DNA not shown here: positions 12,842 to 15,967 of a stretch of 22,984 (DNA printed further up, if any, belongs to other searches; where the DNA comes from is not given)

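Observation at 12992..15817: Ser/Thr kinase with an unusual architecture: zinc ribbon, kinase, TM, two Big_2 domains and a seven-bladed RCC1 propeller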

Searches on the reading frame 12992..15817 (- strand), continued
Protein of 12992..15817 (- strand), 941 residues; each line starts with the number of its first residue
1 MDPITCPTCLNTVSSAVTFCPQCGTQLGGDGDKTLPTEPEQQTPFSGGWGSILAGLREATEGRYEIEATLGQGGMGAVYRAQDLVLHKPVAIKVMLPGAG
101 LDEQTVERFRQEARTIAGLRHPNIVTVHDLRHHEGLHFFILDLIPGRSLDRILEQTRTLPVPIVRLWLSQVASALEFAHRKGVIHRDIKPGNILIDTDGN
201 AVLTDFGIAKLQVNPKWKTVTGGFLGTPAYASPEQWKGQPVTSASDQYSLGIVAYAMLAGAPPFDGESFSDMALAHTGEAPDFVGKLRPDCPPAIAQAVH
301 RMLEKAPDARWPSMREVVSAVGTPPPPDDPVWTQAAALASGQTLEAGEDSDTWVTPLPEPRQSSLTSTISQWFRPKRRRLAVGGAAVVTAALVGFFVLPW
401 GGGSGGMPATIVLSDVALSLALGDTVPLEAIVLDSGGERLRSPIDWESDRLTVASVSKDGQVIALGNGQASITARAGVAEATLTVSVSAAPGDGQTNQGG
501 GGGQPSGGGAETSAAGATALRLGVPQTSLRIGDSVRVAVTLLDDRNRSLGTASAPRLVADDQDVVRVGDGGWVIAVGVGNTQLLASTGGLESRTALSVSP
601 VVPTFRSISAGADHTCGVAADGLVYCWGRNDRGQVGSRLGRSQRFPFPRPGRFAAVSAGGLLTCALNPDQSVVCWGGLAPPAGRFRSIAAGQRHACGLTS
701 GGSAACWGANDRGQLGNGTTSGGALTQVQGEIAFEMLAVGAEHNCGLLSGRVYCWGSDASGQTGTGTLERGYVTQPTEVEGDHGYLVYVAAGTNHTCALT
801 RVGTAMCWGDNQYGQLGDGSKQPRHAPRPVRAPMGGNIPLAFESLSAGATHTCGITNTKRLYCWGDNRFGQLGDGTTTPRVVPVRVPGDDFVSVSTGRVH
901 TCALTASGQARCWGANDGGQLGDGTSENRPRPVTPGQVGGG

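Call 60: find_encoding_contigs(protein=P0104, flank=4000, max_places=1)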
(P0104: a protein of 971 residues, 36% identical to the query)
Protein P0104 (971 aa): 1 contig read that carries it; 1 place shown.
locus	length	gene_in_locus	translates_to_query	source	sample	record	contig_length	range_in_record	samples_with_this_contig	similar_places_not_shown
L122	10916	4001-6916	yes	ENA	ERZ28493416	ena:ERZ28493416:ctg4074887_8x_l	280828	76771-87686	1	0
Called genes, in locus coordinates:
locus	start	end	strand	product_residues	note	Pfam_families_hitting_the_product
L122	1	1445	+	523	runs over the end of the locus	PF00890:FAD_binding_2 (faint), PF01266:DAO (faint), PF21162:ETFQO_UQ-bd, PF05187:Fer4_ETF_QO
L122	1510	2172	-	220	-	-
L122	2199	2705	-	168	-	-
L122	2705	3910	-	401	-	-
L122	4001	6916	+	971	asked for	PF00069:Pkinase, PF07714:PK_Tyr_Ser-Thr, PF02368:Big_2, PF25390:WD40_RLD, PF25390:WD40_RLD, PF13540:RCC1_2, PF00415:RCC1, PF13540:RCC1_2, +7 more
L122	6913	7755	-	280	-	PF01435:Peptidase_M48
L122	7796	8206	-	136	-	-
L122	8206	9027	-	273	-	PF00990:GGDEF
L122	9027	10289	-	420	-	PF03453:MoeA_N, PF00994:MoCF_biosynth, PF03454:MoeA_C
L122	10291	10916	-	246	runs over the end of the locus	PF03205:MobB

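Call 61: find_encoding_contigs(protein=P0092, flank=4000, max_places=1)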
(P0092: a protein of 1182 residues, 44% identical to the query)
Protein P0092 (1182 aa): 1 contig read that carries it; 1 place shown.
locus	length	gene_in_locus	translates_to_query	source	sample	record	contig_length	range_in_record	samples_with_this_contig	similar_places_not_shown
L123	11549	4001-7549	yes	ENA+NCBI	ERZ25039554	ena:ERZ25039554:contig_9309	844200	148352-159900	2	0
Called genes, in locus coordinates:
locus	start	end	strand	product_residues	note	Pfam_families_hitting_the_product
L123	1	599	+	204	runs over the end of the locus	PF22011:DUF6931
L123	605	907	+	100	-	PF05488:PAAR_motif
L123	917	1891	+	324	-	-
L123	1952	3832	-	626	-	PF16697:Yop-YscD_cpl (weak), PF00498:FHA, PF00089:Trypsin (weak), PF13365:Trypsin_2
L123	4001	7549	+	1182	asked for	PF00069:Pkinase, PF07714:PK_Tyr_Ser-Thr, PF02368:Big_2, PF25390:WD40_RLD, PF00415:RCC1, PF13540:RCC1_2, PF25390:WD40_RLD, PF13540:RCC1_2, +7 more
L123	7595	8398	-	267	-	-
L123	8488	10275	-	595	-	PF00246:Peptidase_M14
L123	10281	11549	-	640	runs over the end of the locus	PF00246:Peptidase_M14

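Call 62: find_encoding_contigs(protein=P0052, flank=4000, max_places=1)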
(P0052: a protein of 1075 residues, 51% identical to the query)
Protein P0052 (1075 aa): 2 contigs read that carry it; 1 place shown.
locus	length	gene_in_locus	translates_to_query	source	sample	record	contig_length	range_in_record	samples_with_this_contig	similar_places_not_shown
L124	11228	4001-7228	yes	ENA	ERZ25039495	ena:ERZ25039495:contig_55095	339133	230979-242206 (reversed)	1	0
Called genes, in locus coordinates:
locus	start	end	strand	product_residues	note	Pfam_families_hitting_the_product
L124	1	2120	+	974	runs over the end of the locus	PF13428:TPR_14 (faint), PF07719:TPR_2 (faint), PF03704:BTAD, PF14559:TPR_19 (faint)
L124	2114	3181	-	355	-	-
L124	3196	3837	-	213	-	-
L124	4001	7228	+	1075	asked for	PF00069:Pkinase, PF07714:PK_Tyr_Ser-Thr, PF25390:WD40_RLD, PF00415:RCC1, PF13540:RCC1_2, PF00415:RCC1, PF13540:RCC1_2, PF25390:WD40_RLD, +7 more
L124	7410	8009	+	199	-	PF14065:Pvc16_N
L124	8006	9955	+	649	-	PF22977:WHD, PF00004:AAA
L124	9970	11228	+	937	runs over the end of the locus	PF13699:eCIS_core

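Call 63: find_encoding_contigs(protein=P0045, flank=4000, max_places=1)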
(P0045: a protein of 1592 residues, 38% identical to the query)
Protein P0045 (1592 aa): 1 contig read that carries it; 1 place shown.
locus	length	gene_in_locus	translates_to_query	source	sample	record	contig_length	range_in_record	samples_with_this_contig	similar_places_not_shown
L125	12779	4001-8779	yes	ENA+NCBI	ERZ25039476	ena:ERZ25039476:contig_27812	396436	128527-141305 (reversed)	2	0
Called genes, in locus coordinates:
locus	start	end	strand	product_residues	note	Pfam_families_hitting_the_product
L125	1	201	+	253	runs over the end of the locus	PF00149:Metallophos, PF12850:Metallophos_2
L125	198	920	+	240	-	PF00230:MIP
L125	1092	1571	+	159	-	-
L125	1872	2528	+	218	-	-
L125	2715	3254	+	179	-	-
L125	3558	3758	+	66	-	-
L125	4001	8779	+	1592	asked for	PF00069:Pkinase, PF07714:PK_Tyr_Ser-Thr, PF02368:Big_2, PF02368:Big_2, PF02368:Big_2, PF02368:Big_2, PF25390:WD40_RLD, PF25390:WD40_RLD, +19 more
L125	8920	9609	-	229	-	PF13505:OMP_b-brl (weak)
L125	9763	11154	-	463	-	PF04389:Peptidase_M28, PF01546:Peptidase_M20, PF07687:M20_dimer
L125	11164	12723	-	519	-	PF00989:PAS, PF13188:PAS_8 (weak), PF08448:PAS_4, PF13426:PAS_9, PF08447:PAS_3, PF00512:HisKA, PF02518:HATPase_c, PF00072:Response_reg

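Call 85: list_cluster_members(proteins=[window:12995-15817:-, P0271])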
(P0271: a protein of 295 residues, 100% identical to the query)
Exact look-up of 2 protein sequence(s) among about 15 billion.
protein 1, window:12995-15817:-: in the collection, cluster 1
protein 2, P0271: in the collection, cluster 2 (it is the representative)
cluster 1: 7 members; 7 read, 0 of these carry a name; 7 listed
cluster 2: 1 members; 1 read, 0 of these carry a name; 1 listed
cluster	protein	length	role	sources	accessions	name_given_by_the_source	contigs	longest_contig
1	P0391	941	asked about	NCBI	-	-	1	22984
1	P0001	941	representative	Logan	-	-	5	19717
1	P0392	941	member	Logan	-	-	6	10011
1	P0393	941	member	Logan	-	-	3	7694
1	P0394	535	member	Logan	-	-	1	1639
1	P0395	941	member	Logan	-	-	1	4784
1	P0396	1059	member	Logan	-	-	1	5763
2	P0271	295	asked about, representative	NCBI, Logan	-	-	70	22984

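Call 86: search_protein_families(library=padloc, proteins=[window:12995-15817:-], max_evalue=0.001)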
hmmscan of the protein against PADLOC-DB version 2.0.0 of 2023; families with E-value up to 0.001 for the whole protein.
window:12995-15817:- (941 aa): 34 families (the best 25 are shown)
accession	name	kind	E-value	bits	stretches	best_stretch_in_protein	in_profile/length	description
PDLC04042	PD-T4-6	-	8.4e-81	269.8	1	59-324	6-272/292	-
PDLC04061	PD-T4-6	-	8.9e-80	267.6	1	55-324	9-283/510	-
PDLC04053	PD-T4-6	-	1.9e-78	262.1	1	57-321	4-268/311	-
PDLC04043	PD-T4-6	-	1.3e-75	253.2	1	58-400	11-334/452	-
PDLC04060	PD-T4-6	-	8.6e-74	247.2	1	61-319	7-264/486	-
PDLC04138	mad6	-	2.9e-71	239.2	1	58-321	47-310/659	mads_6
PDLC04054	PD-T4-6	-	5.1e-67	224.8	1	60-323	9-272/347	-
PDLC04039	PD-T4-6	-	2.3e-65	219.4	1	60-321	12-272/458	-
PDLC04057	PD-T4-6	-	1e-64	217.2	1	60-319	6-265/443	-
PDLC04047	PD-T4-6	-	1.7e-63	212.7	1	60-319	8-267/327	-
PDLC04048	PD-T4-6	-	7.6e-61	204.4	1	61-319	9-267/354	-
PDLC04052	PD-T4-6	-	1.6e-58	197.1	1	61-316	8-268/496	-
PDLC04041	PD-T4-6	-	1.8e-55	187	1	59-336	25-294/443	-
PDLC04040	PD-T4-6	-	2.3e-55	186.4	1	70-395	2-337/547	-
PDLC01088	C3a189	-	1.2e-52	177.6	1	70-344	5-280/840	kinase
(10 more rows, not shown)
